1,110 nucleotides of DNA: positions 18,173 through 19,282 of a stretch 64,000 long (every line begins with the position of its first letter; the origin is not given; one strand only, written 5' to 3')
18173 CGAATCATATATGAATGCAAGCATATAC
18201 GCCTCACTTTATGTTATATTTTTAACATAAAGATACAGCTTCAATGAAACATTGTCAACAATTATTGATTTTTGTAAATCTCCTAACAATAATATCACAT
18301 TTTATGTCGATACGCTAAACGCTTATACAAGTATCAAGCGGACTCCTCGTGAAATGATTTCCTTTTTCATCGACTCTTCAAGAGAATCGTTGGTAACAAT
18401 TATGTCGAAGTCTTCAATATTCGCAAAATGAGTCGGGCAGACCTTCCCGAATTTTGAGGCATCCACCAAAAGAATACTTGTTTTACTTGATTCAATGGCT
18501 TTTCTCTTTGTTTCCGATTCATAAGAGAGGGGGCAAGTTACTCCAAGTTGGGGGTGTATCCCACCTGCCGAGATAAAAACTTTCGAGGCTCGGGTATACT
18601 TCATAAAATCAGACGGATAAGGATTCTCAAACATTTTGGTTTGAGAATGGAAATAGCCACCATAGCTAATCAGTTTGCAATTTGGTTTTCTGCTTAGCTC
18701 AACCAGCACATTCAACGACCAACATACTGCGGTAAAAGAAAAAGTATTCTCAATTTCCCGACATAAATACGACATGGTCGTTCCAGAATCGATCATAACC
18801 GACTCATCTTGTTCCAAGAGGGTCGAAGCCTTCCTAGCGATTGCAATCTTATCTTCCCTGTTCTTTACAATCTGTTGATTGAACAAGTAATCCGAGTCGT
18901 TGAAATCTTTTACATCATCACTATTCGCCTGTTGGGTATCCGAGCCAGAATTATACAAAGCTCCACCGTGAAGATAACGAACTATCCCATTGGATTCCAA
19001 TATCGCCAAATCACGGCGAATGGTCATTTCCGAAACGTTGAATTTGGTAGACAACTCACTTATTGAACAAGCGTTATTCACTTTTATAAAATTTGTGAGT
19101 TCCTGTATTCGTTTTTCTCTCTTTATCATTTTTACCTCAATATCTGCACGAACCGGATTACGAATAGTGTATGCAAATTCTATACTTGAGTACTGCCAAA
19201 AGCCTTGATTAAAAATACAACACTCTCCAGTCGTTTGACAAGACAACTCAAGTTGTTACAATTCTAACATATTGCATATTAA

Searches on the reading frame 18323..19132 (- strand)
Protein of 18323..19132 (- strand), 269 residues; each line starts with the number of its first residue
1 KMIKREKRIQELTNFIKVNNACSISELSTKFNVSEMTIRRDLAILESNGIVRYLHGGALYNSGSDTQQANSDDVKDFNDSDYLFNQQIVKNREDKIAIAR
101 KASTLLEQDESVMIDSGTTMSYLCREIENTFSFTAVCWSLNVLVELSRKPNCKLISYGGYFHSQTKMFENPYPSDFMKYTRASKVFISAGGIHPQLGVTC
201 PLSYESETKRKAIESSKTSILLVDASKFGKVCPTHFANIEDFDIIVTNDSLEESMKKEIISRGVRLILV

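Call 15: search_protein_families(library=pfam, proteins=[window:18323-19132:-])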
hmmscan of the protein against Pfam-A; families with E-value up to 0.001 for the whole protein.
window:18323-19132:- (269 aa): 4 families
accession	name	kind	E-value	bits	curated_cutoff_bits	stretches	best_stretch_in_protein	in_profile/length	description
PF00455.28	DeoRC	-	5.3e-41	140.7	31.8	1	91-248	2-159/160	DeoR C terminal sensor domain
PF08220.18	HTH_DeoR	-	2e-15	56.7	21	1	8-62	1-55/57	DeoR-like helix-turn-helix domain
PF08279.18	HTH_11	-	2.2e-07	31.1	25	1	14-50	8-44/55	HTH domain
PF00392.27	GntR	-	2.8e-05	24.1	27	1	23-58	26-61/64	Bacterial regulatory proteins, gntR family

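Call 17: find_related_loci(query=window:18323-19132:-, collection=genome_contigs, flank=10000)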
Query window:18323-19132:- (269 aa) in genome_contigs; peptide patterns used: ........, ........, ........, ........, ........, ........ (x = any residue, [..] = any of these).
97 stretches matched a pattern; 3 encode a relative of the query (tblastn E <= 1e-3); 3 distinct loci.
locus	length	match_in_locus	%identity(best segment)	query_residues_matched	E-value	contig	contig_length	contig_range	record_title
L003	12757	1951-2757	94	1-269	9e-177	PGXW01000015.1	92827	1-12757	MAG: Spirochaetae bacterium HGW-Spirochaetae-2 08E140C01_scaffold_453, whole genome shotgun sequence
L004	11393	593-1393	76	1-269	6e-146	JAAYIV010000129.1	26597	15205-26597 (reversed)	MAG: Spirochaetales bacterium isolate AS10tlH2TH_148 190087_AS10, whole genome shotgun sequence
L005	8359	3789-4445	30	14-248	5e-17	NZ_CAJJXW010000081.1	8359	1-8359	MAG: uncultured Megamonas sp. isolate ERR414306-bin.36, whole genome shotgun sequence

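Call 18: search_protein_families(library=ncbifam, proteins=[window:18323-19132:-])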
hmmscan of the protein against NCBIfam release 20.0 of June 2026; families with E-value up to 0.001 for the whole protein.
window:18323-19132:- (269 aa): 11 families
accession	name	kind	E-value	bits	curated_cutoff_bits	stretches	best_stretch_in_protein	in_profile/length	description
NF007961.0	PRK10681.1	equivalog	8.4e-48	163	244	1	4-264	4-248/252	DNA-binding transcriptional repressor DeoR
NF041397.1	TranRegGlpR_Halo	equivalog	4.5e-43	147.7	300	1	6-267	4-250/253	HTH-type transcriptional regulator GlpR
NF040755.1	AgaR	equivalog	2.2e-35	122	260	1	6-269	5-256/256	transcriptional repressor AgaR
NF007753.1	PRK10434.1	equivalog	2.9e-32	112.2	350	1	4-269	2-253/253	glucitol operon DNA-binding transcriptional repressor SrlR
NF007316.0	PRK09802.1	equivalog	6e-27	94.5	351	1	5-269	19-267/269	DeoR family transcriptional regulator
NF040890.1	trans_reg_YgbI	equivalog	1.9e-26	93.1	400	1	3-268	2-251/253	DNA-binding transcriptional repressor YgbI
NF040887.2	trans_reg_YciT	exception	3.1e-26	92.5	450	1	9-266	5-243/246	DNA-binding transcriptional regulator YciT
NF007720.0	PRK10411.1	equivalog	4.7e-23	81.8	259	1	6-250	3-234/243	L-fucose operon activator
NF010034.0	PRK13509.1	equivalog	4.6e-22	78.6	244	1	6-269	4-251/251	HTH-type transcriptional regulator UlaR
NF008154.0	PRK10906.1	equivalog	2e-21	76.4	331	1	4-267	2-250/252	DeoR/GlpR family transcriptional regulator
NF053704.1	TransRegCcpNBacil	equivalog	0.00012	21.5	260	1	4-90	2-88/208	transcriptional regulator CcpN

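Call 23: find_related_loci(query=window:18323-19132:-, collection=metagenome_contigs, flank=10000)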
Query window:18323-19132:- (269 aa) in metagenome_contigs; peptide patterns used: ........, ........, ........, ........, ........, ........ (x = any residue, [..] = any of these).
248 stretches matched a pattern; 22 encode a relative of the query (tblastn E <= 1e-3); 22 distinct loci.
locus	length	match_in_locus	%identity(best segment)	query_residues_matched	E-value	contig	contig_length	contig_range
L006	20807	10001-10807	100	1-269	0e+0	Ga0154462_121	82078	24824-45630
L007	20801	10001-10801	76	1-269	5e-145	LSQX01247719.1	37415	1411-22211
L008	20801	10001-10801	74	1-269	3e-140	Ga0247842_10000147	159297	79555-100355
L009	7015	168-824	29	14-248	5e-17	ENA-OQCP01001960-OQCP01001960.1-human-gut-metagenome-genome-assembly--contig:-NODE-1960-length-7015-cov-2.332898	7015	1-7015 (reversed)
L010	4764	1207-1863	28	14-248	7e-17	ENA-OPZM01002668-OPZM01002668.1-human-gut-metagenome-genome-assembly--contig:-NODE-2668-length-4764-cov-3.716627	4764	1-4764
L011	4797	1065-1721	29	14-248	9e-17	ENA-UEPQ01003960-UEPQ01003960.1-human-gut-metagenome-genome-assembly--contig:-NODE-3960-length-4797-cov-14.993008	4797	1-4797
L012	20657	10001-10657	29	14-248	1e-16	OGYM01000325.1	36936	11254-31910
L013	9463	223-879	29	14-248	1e-16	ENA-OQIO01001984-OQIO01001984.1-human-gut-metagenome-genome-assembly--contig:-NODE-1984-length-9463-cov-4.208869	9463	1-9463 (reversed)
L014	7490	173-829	28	14-248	9e-17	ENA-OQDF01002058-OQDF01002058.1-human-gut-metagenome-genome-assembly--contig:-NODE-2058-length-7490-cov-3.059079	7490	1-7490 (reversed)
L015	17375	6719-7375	29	14-248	1e-16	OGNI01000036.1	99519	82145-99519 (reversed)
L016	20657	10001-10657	29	14-248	1e-16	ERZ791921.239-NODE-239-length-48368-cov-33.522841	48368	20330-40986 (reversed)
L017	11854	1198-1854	28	14-248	9e-17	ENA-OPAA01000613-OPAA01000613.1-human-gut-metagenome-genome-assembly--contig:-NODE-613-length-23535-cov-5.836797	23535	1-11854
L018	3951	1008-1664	29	14-248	9e-17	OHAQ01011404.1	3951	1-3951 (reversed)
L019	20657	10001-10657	29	14-248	1e-16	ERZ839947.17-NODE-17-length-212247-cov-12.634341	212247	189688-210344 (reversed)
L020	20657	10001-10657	28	14-248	9e-17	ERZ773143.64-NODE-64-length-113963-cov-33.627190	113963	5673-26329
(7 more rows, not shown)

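Call 31: find_homologous_proteins(query=window:18323-19132:-, max_evalue=1e-30)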
Query window:18323-19132:- (269 aa): 443 proteins with E <= 1e-30 among 956 candidates; the best 120 are listed.
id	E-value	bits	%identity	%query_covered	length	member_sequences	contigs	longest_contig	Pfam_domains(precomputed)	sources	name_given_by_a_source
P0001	1.7e-172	590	100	100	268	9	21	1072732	PF08279.19,PF00455.29,PF08220.19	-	-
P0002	8.5e-165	564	94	100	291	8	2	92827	PF08279.19,PF00455.29,PF08220.19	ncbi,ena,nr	ncbi:MAG: DeoR/GlpR family DNA-binding transcription regulator [Sphaerochaeta sp.]|nr:DeoR/GlpR fami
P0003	2.6e-129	448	73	99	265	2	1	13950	PF08279.19,PF00455.29,PF08220.19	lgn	-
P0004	6.7e-128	444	70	99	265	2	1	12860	PF08279.19,PF00455.29,PF00392.28,PF08220.19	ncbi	-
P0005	1.1e-125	436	71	100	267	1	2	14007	PF08279.19,PF00455.29,PF08220.19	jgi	jgi:DeoR family deoxyribose operon repressor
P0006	3.4e-124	432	70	99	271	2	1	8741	PF08279.19,PF00455.29,PF08220.19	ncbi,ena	-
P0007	5.3e-123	428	70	100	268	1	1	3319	PF08279.19,PF00455.29,PF08220.19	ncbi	-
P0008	1.7e-115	403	64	99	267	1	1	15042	PF08279.19,PF00455.29,PF08220.19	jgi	-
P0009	1.0e-91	325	73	72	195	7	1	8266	PF08279.19,PF00455.29,PF08220.19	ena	-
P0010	5.1e-77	277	50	99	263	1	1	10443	PF00455.29,PF00392.28,PF08220.19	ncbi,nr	ncbi:MAG: DeoR/GlpR family DNA-binding transcription regulator [Planctomycetes bacterium]|nr:DeoR/Gl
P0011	2.9e-75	271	49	100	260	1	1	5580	PF00455.29,PF08220.19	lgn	-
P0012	3.7e-75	271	48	99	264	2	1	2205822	PF08279.19,PF00455.29,PF08220.19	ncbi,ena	-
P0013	7.4e-74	267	50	100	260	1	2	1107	PF08279.19,PF00455.29,PF00392.28,PF08220.19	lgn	-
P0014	1.9e-73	265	49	100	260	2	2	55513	PF08279.19,PF00455.29,PF08220.19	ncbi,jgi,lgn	ncbi:MAG: DeoR/GlpR family DNA-binding transcription regulator [Rectinemataceae bacterium]|jgi:DeoR 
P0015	7.7e-73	263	49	100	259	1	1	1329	PF00455.29,PF08220.19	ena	-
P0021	3.2e-67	245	44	100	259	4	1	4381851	PF08279.19,PF00455.29,PF08220.19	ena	-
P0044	2.9e-61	225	42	100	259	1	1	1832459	PF08279.19,PF25212.3,PF00455.29,PF08220.19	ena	-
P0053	5.4e-59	218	43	99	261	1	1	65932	PF08279.19,PF00455.29,PF00392.28,PF08220.19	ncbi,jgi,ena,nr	ncbi:MAG: DeoR/GlpR family DNA-binding transcription regulator [Treponema sp.]|nr:DeoR/GlpR family D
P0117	4.6e-53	199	41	100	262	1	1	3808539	PF08279.19,PF00455.29,PF08220.19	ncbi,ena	ncbi:MAG: DeoR/GlpR family DNA-binding transcription regulator [Cellulosilyticaceae bacterium]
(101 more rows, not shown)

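Call 32: find_encoding_contigs(protein=P0003, flank=10000, max_places=1)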
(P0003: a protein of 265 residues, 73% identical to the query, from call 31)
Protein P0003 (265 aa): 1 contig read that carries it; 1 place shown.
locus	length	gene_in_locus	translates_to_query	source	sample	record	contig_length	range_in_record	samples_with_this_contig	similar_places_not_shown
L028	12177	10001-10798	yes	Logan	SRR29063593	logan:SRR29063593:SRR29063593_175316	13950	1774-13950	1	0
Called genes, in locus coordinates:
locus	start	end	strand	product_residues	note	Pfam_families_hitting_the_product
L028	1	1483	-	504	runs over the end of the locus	PF00370:FGGY_N, PF02782:FGGY_C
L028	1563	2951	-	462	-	PF02610:AraA_N, PF24856:AraA_central, PF11762:Arabinose_Iso_C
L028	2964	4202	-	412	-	-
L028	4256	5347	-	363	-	PF14486:DUF4432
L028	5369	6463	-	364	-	PF02653:BPD_transp_2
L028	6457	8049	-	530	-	PF00005:ABC_tran, PF13304:AAA_21 (faint), PF00005:ABC_tran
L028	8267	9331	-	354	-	PF13407:Peripla_BP_4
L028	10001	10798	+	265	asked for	PF08220:HTH_DeoR, PF08279:HTH_11 (weak), PF00455:DeoRC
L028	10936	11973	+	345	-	PF08240:ADH_N, PF00107:ADH_zinc_N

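Call 33: find_encoding_contigs(protein=P0005, flank=10000, max_places=1)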
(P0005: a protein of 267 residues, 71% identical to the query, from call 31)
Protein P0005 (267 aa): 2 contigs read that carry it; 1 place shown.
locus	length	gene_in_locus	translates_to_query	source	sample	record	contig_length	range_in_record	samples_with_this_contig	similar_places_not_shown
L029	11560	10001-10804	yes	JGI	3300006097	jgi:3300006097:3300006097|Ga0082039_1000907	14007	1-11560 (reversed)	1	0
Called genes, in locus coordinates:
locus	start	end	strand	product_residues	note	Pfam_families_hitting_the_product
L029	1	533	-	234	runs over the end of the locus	PF00106:adh_short, PF13561:adh_short_C2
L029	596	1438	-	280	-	PF00528:BPD_transp_1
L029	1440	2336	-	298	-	PF00528:BPD_transp_1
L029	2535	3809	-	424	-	PF01547:SBP_bac_1, PF13416:SBP_bac_8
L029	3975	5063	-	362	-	PF08240:ADH_N, PF16912:Glu_dehyd_C, PF00107:ADH_zinc_N, PF13602:ADH_zinc_N_2 (weak)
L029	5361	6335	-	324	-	PF01408:GFO_IDH_MocA, PF22725:GFO_IDH_MocA_C3, PF02894:GFO_IDH_MocA_C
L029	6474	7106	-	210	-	PF02502:LacAB_rpiB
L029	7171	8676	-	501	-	PF00370:FGGY_N, PF02782:FGGY_C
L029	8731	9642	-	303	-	PF01116:F_bP_aldolase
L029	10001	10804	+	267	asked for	PF08220:HTH_DeoR, PF08279:HTH_11 (weak), PF00455:DeoRC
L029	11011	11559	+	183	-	?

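Call 34: find_encoding_contigs(protein=P0008, flank=10000, max_places=1)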
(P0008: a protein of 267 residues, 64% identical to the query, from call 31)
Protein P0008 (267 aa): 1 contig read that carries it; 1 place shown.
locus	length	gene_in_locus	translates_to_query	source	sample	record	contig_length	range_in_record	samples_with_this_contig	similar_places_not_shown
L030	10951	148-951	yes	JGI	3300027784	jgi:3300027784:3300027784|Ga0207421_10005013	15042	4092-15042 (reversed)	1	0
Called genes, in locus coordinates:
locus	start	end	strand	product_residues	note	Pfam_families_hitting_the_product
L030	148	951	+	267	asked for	PF08220:HTH_DeoR, PF08279:HTH_11 (weak), PF00455:DeoRC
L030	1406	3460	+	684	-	PF00456:Transketolase_N, PF02779:Transket_pyr, PF02780:Transketolase_C (weak), PF22613:Transketolase_C_1 (faint)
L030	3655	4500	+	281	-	PF00293:NUDIX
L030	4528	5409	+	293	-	PF19845:DUF6320 (weak)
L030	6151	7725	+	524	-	PF05496:RuvB_N (faint), PF13177:DNA_pol3_delta2, PF00004:AAA, PF22608:DNAX_ATPase_lid, PF12169:DNA_pol3_gamma3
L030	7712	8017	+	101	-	PF02575:YbaB_DNA_bd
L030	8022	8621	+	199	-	PF21176:RecR_HhH, PF01751:Toprim, PF13662:Toprim_4, PF21175:RecR_C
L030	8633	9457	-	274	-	PF04391:DUF533 (faint), PF27507:DjlA_TM, PF05099:TerB, PF00226:DnaJ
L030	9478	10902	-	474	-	PF22422:MGH1-like_GH, PF01204:Trehalase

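Call 35: find_encoding_contigs(protein=P0010, flank=10000, max_places=1)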
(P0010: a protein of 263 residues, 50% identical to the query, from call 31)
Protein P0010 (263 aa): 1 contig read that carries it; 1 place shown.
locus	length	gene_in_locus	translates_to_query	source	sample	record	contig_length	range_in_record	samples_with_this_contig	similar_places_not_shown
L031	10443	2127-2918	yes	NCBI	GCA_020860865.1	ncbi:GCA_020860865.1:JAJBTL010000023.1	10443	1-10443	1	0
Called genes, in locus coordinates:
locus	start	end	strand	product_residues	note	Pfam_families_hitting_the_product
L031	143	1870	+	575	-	PF00370:FGGY_N, PF02782:FGGY_C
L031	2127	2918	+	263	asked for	PF00392:GntR (weak), PF08220:HTH_DeoR, PF00455:DeoRC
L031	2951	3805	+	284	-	PF01116:F_bP_aldolase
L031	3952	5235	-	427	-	PF00924:MS_channel_2nd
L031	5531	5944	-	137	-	PF02311:AraC_binding (weak), PF07883:Cupin_2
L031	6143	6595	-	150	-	PF02082:Rrf2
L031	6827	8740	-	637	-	PF02743:dCache_1, PF22673:MCP-like_PDC_1, PF00015:MCPsignal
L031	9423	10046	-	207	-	-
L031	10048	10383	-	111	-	-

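Call 51: find_encoding_contigs(protein=P0012, flank=10000, max_places=1)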
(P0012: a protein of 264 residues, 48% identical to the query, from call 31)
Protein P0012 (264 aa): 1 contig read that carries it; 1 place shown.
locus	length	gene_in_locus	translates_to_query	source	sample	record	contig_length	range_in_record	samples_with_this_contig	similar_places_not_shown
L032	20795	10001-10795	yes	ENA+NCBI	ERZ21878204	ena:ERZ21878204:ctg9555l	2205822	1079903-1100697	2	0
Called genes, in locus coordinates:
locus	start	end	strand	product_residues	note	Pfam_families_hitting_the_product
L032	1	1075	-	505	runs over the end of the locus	PF00005:ABC_tran, PF13304:AAA_21 (faint), PF00005:ABC_tran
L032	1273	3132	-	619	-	PF02743:dCache_1, PF00672:HAMP (weak), PF00015:MCPsignal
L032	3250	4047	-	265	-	PF01791:DeoC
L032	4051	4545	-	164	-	PF02502:LacAB_rpiB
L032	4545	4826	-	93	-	PF03319:EutN_CcmL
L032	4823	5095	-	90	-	PF03319:EutN_CcmL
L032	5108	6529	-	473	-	PF00171:Aldedh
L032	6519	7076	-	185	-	PF00936:BMC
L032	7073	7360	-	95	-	PF03319:EutN_CcmL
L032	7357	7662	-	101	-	PF03319:EutN_CcmL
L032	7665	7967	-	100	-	PF00936:BMC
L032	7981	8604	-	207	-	PF27545:CsoS1D_N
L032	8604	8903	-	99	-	PF00936:BMC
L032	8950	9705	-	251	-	PF00106:adh_short, PF08659:KR, PF13561:adh_short_C2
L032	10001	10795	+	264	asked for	PF08220:HTH_DeoR, PF08279:HTH_11 (weak), PF00455:DeoRC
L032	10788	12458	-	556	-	PF00370:FGGY_N, PF02782:FGGY_C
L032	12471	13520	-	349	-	PF00389:2-Hacid_dh, PF02826:2-Hacid_dh_C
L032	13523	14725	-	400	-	PF01261:AP_endonuc_2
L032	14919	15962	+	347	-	PF08240:ADH_N, PF00107:ADH_zinc_N, PF13602:ADH_zinc_N_2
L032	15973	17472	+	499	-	PF00005:ABC_tran, PF13304:AAA_21 (faint), PF00005:ABC_tran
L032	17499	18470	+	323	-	PF02653:BPD_transp_2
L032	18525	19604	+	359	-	PF00532:Peripla_BP_1, PF13407:Peripla_BP_4, PF13377:Peripla_BP_3 (weak)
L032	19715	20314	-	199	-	PF00440:TetR_N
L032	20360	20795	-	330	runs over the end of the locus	PF01208:URO-D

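Call 52: find_encoding_contigs(protein=P0014, flank=10000, max_places=1)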
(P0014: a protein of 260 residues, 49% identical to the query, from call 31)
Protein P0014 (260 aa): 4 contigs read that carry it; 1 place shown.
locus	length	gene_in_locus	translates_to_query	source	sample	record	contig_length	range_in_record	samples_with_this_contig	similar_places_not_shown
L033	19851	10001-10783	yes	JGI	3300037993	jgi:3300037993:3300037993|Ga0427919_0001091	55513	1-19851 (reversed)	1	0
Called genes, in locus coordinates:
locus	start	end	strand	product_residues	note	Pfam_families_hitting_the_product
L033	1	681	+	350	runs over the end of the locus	PF01758:SBF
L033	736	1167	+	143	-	PF01451:LMWPc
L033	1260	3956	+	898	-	PF00133:tRNA-synt_1, PF09334:tRNA-synt_1g, PF13603:tRNA-synt_1_2 (weak), PF08264:Anticodon_1, PF10458:Val_tRNA-synt_C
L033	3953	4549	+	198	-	-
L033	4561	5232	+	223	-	PF01791:DeoC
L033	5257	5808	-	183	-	PF00294:PfkB, PF08543:Phos_pyr_kin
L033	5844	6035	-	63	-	PF00294:PfkB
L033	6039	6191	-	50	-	-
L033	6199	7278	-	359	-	PF14486:DUF4432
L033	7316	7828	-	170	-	PF00455:DeoRC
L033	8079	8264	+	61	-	-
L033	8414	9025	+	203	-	-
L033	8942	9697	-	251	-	PF00106:adh_short, PF08659:KR, PF13561:adh_short_C2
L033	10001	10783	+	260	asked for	PF08220:HTH_DeoR, PF08279:HTH_11 (faint), PF00455:DeoRC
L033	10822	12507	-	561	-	PF00370:FGGY_N, PF02782:FGGY_C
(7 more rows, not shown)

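Call 53: find_encoding_contigs(protein=P0021, flank=10000, max_places=1)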
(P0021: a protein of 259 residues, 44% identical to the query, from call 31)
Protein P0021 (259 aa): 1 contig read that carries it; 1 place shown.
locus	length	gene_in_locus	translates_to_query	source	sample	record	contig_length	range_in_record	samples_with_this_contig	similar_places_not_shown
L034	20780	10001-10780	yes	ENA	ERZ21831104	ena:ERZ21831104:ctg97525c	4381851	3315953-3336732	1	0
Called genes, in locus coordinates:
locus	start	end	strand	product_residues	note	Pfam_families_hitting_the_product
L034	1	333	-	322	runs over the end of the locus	PF02653:BPD_transp_2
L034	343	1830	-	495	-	PF00005:ABC_tran, PF13304:AAA_21 (faint), PF00005:ABC_tran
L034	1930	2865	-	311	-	PF00532:Peripla_BP_1, PF13407:Peripla_BP_4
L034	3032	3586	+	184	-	PF01380:SIS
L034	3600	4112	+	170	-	PF13669:Glyoxalase_4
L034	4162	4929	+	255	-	PF08220:HTH_DeoR, PF00455:DeoRC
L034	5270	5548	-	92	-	-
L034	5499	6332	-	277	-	-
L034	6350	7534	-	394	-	PF00288:GHMP_kinases_N, PF08544:GHMP_kinases_C (weak)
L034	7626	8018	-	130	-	PF07205:DUF1413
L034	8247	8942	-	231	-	PF01791:DeoC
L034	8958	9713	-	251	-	PF00106:adh_short, PF08659:KR, PF13561:adh_short_C2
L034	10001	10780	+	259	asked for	PF08220:HTH_DeoR, PF08279:HTH_11 (weak), PF00455:DeoRC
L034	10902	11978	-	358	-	PF00532:Peripla_BP_1, PF13407:Peripla_BP_4, PF13377:Peripla_BP_3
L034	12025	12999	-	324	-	PF02653:BPD_transp_2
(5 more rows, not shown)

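Call 64: find_encoding_contigs(protein=P0117, flank=8000, max_places=1)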
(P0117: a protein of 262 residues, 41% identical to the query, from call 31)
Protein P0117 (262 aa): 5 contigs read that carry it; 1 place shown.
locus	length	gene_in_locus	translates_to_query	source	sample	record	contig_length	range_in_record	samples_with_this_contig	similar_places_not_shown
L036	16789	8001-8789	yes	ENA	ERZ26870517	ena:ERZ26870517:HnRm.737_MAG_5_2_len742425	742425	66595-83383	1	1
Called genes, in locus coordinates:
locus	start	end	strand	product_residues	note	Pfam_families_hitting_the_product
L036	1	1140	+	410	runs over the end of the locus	PF12671:Amidase_6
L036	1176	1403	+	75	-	-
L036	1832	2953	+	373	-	PF04055:Radical_SAM, PF13353:Fer4_12 (weak), PF13186:SPASM (weak)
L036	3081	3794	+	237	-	PF02540:NAD_synthase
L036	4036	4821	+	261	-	PF01925:TauE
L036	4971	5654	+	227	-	PF01987:AIM24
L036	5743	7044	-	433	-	PF02885:Glycos_trans_3N, PF00591:Glycos_transf_3, PF07831:PYNP_C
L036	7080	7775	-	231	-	PF01791:DeoC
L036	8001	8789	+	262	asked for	PF08220:HTH_DeoR, PF08279:HTH_11, PF00455:DeoRC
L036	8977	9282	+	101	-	-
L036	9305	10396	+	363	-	PF06119:NIDO (faint)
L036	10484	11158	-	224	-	PF00702:Hydrolase, PF13419:HAD_2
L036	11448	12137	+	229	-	PF00072:Response_reg, PF23198:PDE8A_N (weak), PF00486:Trans_reg_C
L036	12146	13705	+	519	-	PF00512:HisKA, PF02518:HATPase_c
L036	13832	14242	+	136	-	-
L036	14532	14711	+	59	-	PF01381:HTH_3, PF12844:HTH_19, PF13443:HTH_26 (weak), PF13545:HTH_Crp_2 (faint), PF13560:HTH_31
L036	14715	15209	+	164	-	PF20563:DUF6773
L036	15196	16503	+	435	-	PF05139:Erythro_esteras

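Call 65: find_encoding_contigs(protein=P0053, flank=8000, max_places=1)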
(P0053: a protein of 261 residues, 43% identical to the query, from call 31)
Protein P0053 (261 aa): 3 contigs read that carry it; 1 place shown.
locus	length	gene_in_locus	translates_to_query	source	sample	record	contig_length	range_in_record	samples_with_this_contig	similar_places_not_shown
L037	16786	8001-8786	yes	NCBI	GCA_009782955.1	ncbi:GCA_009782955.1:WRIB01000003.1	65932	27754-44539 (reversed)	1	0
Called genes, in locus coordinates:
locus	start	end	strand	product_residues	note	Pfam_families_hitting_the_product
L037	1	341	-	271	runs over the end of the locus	PF01791:DeoC (weak)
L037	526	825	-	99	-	PF03319:EutN_CcmL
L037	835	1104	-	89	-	PF00936:BMC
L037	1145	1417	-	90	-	PF03319:EutN_CcmL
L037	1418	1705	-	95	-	PF00936:BMC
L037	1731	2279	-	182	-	PF00936:BMC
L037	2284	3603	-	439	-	PF01512:Complex1_51K, PF10531:SLBB, PF22461:SLBB_2 (weak), PF13534:Fer4_17, PF13375:RnfC_N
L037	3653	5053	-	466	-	PF00171:Aldedh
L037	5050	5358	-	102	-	PF03319:EutN_CcmL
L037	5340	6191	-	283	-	PF06130:PTAC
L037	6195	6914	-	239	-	PF01791:DeoC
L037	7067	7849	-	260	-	PF01791:DeoC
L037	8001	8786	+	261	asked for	PF00392:GntR (faint), PF08220:HTH_DeoR, PF08279:HTH_11, PF00455:DeoRC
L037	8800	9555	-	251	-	PF00106:adh_short, PF08659:KR, PF13561:adh_short_C2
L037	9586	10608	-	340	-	PF08240:ADH_N, PF16912:Glu_dehyd_C (weak), PF00107:ADH_zinc_N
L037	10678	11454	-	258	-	PF00106:adh_short, PF08659:KR, PF13561:adh_short_C2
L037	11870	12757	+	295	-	PF02574:S-methyl_trans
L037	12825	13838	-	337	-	PF01208:URO-D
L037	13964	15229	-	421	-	PF10114:PocR, PF00165:HTH_AraC, PF12833:HTH_18, PF00165:HTH_AraC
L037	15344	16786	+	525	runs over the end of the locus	PF17651:Raco_middle, PF14574:RACo_C_ter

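Call 66: find_encoding_contigs(protein=P0044, flank=8000, max_places=1)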
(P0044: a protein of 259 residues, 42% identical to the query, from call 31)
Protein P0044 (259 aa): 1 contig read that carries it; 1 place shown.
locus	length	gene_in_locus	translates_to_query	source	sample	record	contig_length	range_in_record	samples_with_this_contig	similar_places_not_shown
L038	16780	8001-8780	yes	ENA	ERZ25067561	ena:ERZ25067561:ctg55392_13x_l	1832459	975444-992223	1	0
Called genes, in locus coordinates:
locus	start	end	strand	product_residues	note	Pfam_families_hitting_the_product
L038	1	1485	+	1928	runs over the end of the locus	-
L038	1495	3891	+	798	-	PF00912:Transgly, PF00905:Transpeptidase, PF06832:BiPBP_C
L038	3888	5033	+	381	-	PF00265:TK (faint)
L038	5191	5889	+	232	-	PF01791:DeoC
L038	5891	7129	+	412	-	PF01676:Metalloenzyme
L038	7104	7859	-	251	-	PF00106:adh_short, PF08659:KR, PF13561:adh_short_C2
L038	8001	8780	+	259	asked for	PF08220:HTH_DeoR, PF08279:HTH_11 (weak), PF25212:HVO_A0114 (weak), PF00455:DeoRC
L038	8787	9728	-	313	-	PF01156:IU_nuc_hydro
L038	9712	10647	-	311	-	PF02653:BPD_transp_2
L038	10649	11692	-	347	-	PF02653:BPD_transp_2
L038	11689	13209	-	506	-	PF00005:ABC_tran, PF13304:AAA_21 (faint), PF00005:ABC_tran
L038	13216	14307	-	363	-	PF02608:Bmp, PF13407:Peripla_BP_4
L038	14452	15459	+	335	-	PF00356:LacI, PF00532:Peripla_BP_1, PF13377:Peripla_BP_3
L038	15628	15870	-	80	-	-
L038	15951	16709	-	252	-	PF07804:HipA_C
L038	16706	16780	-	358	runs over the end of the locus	-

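Call 68: search_solved_structures(query=window:18323-19132:-, max_evalue=0.001)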
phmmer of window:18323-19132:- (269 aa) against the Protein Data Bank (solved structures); distinct sequences matched with E-value up to 0.001: 1.
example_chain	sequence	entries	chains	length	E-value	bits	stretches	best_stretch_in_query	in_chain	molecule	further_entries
7l6l_A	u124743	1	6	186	1.3e-28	103.7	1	93-258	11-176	Deoxyribose operon repressor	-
